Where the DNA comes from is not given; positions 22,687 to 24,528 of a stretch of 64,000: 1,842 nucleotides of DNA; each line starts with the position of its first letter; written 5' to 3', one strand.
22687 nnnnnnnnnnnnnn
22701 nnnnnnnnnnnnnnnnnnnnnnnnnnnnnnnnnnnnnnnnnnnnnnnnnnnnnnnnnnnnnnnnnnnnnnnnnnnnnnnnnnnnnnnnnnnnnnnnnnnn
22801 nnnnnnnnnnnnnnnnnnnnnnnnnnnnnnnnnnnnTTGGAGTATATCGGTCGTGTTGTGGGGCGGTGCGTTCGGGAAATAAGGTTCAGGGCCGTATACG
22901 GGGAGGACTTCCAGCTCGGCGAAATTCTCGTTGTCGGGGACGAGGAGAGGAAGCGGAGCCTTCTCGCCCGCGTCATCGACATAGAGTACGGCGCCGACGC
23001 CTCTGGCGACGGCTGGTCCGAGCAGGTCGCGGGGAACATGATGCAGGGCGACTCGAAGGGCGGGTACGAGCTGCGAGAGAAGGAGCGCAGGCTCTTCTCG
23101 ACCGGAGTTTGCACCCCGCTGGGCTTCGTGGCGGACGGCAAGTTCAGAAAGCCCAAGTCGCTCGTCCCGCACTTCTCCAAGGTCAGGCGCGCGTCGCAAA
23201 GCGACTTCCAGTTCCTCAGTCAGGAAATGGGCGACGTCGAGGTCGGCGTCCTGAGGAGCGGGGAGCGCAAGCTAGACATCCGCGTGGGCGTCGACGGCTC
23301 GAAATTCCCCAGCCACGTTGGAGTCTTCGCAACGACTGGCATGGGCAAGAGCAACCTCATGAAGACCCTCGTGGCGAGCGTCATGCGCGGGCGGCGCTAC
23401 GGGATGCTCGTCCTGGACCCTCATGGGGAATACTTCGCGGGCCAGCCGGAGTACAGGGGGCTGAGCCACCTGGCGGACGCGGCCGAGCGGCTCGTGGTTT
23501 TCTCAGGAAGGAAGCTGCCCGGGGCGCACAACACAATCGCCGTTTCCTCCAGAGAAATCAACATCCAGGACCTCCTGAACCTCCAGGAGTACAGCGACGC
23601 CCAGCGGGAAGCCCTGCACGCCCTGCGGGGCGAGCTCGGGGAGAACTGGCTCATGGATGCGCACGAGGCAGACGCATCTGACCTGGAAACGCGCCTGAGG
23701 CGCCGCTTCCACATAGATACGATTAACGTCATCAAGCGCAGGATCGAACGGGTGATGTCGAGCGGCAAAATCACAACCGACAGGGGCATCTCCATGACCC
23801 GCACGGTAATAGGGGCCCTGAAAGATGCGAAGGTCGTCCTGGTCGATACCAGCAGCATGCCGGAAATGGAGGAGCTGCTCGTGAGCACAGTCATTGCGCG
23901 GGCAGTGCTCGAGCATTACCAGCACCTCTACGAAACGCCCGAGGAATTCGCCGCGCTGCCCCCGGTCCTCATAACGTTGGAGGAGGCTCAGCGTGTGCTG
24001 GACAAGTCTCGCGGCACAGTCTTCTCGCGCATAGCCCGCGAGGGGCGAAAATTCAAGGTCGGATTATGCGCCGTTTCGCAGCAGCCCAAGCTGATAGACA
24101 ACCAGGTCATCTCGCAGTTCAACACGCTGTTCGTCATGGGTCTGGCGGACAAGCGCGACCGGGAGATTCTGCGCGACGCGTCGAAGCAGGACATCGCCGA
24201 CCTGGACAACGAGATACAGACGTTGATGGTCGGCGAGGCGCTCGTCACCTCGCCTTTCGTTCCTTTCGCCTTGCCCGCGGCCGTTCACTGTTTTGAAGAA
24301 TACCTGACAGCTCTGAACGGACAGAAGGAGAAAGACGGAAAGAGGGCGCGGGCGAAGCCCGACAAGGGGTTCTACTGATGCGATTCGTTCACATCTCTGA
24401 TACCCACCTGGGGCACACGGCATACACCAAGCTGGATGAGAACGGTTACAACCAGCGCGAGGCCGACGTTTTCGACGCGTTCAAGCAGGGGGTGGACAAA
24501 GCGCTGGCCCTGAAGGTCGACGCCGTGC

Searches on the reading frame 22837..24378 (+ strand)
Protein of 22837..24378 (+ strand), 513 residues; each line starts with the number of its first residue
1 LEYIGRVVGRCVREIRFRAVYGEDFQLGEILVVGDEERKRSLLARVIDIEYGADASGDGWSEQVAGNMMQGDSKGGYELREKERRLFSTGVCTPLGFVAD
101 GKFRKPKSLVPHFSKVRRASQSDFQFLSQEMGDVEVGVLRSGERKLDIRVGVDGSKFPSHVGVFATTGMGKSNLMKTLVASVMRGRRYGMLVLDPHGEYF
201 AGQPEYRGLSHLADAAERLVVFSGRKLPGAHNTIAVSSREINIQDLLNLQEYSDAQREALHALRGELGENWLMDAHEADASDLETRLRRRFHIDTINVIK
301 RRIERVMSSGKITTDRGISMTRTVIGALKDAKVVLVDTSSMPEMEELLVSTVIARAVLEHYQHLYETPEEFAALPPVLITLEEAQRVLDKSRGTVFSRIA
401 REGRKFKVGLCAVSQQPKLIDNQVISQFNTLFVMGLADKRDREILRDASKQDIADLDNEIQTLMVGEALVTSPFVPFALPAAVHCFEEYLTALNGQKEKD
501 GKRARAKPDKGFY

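Call 12: search_protein_families(library=pfam, proteins=[window:22837-24378:+], max_evalue=0.001)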
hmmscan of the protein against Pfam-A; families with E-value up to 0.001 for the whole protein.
window:22837-24378:+ (513 aa): 1 family
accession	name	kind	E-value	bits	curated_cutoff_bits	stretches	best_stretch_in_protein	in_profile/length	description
PF01935.23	DUF87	-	3.9e-25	89.7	23.2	1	135-357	2-220/220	Helicase HerA, central domain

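Call 43: search_protein_families(library=padloc, proteins=[window:22837-24378:+], max_evalue=0.01)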
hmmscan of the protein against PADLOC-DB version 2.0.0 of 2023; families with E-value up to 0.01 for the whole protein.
window:22837-24378:+ (513 aa): 13 families
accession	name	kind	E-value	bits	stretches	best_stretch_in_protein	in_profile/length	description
PDLC04105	HerA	-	2.2e-29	100.5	2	320-471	366-523/576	-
PDLC04140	mad8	-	1.8e-20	71.7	1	158-485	27-299/314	mads_8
PDLC04098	HerA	-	1.1e-18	65.1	1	329-470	482-633/686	-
PDLC02188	HerA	-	3.1e-18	64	2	323-472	367-531/578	-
PDLC04102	HerA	-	5.7e-18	62.6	1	283-478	415-614/654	-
PDLC04103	HerA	-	8.9e-18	61.9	2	329-479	397-552/579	-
PDLC04106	HerA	-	1.5e-15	54.8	1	320-484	458-627/667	-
PDLC02185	HerA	-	4.4e-14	50.1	1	375-471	445-549/585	-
PDLC04104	HerA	-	8.1e-14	49.1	1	386-471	239-324/379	-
PDLC04097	HerA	-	9.7e-13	45.6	2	392-476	501-585/618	-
PDLC04100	HerA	-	1.7e-11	41.5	1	355-470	420-542/580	-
PDLC01055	HerA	-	2.9e-10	37.6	1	126-200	126-200/532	Type III coevolved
PDLC02684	DndH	-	0.00023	16.8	0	376-470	1598-1697/1715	DndH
